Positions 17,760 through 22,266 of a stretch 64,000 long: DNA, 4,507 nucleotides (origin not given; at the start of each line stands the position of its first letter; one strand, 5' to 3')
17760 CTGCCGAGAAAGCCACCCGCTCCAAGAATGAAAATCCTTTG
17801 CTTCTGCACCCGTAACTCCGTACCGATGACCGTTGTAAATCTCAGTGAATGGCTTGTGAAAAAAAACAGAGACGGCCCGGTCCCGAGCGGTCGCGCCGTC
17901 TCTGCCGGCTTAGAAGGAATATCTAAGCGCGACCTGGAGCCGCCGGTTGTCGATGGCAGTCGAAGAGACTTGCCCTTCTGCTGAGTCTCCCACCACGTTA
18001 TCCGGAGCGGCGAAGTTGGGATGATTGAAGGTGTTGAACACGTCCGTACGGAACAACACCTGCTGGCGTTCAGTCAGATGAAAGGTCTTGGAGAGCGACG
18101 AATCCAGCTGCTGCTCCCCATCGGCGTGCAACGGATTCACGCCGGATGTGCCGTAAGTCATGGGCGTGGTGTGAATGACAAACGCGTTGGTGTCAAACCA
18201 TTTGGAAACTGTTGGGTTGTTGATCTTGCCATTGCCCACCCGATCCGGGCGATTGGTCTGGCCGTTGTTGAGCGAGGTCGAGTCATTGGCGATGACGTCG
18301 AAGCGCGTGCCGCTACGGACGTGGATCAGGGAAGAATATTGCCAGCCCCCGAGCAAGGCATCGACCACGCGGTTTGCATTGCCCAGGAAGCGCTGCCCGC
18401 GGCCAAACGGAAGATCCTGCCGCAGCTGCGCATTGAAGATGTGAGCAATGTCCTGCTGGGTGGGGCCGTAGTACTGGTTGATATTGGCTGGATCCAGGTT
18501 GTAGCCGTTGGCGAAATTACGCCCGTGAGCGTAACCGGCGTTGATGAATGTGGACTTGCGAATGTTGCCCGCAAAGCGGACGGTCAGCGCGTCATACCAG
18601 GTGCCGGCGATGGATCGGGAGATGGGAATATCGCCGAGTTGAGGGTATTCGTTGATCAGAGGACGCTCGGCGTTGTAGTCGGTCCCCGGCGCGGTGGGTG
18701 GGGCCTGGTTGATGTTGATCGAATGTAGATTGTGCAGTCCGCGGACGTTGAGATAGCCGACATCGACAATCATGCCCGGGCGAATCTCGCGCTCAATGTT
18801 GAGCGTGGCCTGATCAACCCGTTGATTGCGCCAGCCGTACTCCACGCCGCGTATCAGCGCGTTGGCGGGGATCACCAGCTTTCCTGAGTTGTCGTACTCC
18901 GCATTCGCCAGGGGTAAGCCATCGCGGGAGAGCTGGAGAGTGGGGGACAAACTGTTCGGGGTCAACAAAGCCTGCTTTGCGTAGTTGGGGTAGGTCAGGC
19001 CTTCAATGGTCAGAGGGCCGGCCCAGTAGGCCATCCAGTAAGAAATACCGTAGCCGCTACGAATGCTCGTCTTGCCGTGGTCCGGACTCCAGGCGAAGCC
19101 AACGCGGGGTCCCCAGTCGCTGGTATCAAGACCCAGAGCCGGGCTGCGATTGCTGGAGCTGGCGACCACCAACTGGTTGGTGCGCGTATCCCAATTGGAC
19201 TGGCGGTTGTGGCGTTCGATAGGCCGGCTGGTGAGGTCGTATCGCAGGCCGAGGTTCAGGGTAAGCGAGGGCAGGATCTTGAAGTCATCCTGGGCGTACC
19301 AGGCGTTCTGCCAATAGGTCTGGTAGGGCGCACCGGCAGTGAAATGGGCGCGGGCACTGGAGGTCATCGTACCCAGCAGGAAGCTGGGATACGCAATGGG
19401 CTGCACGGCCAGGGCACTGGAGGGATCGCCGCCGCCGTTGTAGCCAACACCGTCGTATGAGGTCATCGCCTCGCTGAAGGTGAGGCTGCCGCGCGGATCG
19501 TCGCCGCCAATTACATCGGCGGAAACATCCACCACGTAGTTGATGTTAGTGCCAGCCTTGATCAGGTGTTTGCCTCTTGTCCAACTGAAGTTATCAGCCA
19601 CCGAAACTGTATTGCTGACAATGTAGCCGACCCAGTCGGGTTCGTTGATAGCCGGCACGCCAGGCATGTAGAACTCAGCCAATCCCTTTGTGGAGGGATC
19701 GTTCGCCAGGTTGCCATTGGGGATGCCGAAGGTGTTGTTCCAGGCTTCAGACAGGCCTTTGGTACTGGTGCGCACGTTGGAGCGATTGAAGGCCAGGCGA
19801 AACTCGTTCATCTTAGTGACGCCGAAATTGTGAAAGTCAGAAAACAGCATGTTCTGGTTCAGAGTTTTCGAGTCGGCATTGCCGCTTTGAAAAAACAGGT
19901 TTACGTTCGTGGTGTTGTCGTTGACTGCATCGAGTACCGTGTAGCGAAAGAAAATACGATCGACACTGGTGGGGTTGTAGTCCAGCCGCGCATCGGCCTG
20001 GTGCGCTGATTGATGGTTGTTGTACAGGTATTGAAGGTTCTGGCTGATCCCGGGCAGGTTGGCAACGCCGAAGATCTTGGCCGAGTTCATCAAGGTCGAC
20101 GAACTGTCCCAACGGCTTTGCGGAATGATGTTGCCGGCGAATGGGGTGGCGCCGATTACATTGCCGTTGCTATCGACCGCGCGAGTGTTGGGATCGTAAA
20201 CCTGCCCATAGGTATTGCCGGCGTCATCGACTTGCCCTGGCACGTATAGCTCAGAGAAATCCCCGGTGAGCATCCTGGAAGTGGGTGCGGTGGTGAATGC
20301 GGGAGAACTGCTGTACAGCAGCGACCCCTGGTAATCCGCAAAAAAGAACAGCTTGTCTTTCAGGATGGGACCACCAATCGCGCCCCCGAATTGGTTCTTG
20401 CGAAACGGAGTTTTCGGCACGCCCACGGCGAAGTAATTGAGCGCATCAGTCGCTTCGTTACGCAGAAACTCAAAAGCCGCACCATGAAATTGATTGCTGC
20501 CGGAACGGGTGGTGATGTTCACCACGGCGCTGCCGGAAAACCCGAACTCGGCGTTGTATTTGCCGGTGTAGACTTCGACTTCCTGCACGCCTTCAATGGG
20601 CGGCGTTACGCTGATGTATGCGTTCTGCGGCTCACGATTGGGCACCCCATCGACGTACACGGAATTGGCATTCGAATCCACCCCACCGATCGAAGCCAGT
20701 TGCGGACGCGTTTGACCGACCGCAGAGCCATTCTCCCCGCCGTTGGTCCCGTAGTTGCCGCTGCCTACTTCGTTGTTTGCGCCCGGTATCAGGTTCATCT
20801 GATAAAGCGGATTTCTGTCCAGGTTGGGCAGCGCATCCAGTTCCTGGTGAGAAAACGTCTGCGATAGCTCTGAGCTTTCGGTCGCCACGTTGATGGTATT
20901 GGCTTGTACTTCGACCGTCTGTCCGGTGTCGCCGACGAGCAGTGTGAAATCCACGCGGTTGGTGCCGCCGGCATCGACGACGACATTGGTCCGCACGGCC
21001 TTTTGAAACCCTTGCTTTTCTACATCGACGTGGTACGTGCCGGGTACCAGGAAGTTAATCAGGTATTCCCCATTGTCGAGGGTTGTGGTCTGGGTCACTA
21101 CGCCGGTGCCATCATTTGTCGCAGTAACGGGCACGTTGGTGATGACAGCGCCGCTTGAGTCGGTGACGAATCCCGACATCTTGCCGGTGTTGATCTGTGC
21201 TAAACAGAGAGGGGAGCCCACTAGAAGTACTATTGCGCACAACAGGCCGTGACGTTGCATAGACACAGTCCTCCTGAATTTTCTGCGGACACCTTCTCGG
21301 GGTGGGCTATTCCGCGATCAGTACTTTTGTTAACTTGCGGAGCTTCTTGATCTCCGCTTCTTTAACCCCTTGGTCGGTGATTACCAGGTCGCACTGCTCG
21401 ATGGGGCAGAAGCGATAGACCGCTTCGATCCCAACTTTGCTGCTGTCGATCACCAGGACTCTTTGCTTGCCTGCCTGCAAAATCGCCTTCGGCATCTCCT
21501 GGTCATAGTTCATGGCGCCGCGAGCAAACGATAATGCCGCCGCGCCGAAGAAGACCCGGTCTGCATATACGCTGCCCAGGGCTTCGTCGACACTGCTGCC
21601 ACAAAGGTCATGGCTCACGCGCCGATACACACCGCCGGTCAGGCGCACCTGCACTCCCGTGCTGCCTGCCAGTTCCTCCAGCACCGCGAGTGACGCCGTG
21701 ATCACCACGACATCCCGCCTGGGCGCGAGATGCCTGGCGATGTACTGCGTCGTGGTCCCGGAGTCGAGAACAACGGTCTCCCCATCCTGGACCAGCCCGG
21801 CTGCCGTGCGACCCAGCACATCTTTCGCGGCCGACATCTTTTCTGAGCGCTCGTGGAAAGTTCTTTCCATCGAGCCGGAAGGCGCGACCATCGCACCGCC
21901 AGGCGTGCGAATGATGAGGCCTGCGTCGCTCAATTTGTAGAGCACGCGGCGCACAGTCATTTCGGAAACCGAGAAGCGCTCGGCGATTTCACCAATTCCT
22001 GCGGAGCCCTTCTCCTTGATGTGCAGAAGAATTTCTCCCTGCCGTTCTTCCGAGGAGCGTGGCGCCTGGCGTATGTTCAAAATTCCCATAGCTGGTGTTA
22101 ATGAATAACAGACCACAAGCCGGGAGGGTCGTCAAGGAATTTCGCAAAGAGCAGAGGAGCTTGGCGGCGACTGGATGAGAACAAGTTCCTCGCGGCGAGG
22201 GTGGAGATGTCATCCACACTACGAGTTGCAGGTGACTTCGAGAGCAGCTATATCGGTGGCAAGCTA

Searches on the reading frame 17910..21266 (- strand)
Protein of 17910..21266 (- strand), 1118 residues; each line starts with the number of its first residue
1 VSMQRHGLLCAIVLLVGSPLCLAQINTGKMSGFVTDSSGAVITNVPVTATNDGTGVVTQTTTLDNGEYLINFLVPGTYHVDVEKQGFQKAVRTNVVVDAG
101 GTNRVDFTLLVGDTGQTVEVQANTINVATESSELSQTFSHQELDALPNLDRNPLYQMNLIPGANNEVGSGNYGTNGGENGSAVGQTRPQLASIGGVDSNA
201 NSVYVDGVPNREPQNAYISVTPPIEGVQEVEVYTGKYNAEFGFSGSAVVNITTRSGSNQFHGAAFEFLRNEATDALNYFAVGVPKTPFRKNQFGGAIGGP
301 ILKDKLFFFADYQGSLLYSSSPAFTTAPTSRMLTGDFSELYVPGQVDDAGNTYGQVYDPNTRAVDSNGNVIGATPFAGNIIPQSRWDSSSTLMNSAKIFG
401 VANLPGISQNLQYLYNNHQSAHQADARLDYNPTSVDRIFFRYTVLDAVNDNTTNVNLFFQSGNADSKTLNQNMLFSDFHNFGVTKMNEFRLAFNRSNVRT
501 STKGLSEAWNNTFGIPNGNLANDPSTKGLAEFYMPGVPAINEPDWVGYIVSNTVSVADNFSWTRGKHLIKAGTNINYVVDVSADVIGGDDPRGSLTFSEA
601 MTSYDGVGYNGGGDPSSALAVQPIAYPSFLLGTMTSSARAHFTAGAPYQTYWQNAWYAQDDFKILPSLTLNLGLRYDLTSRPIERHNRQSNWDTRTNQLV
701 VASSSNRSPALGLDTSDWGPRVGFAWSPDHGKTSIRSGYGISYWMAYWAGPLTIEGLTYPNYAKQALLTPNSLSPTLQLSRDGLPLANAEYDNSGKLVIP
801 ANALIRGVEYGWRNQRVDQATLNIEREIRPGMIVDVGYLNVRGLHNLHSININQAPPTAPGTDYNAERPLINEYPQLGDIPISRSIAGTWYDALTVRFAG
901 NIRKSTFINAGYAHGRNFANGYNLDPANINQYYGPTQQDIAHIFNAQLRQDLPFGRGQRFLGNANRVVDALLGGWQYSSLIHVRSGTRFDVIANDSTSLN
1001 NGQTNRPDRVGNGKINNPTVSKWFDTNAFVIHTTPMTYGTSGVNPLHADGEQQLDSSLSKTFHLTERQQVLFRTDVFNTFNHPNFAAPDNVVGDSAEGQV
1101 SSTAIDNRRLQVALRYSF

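Call 58: search_protein_families(library=pfam, proteins=[window:17910-21266:-], max_evalue=0.00001)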
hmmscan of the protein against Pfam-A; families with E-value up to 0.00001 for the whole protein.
window:17910-21266:- (1118 aa): 2 families
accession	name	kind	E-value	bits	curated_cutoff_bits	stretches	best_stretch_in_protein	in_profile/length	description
PF25183.1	OMP_b-brl_4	-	2.4e-189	632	30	1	252-1111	1-838/838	Outer membrane beta barrel domain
PF13620.12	CarboxypepD_reg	-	2.5e-20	73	32.3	1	30-109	2-81/82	Carboxypeptidase regulatory-like domain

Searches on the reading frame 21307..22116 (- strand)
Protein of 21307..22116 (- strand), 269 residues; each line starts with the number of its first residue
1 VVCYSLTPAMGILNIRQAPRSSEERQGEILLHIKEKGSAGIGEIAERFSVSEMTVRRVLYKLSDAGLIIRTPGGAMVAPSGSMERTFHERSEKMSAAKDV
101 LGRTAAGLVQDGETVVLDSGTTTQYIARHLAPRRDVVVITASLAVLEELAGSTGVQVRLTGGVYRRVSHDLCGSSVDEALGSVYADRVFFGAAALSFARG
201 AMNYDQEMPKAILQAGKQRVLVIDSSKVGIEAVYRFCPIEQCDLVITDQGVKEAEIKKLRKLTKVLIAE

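Call 58: search_protein_families(library=pfam, proteins=[window:21307-22116:-], max_evalue=0.00001)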
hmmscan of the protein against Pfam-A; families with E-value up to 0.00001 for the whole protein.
window:21307-22116:- (269 aa): 4 families
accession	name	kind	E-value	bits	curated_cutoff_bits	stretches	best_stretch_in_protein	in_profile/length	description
PF00455.28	DeoRC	-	7.7e-39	133.6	31.8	1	95-249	3-160/160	DeoR C terminal sensor domain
PF08220.18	HTH_DeoR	-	2.1e-13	50.2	21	1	25-77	1-53/57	DeoR-like helix-turn-helix domain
PF01047.28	MarR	-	5.6e-08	33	24.6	1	25-72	4-51/59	MarR family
PF00392.27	GntR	-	1.3e-06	28.4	27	1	42-75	28-61/64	Bacterial regulatory proteins, gntR family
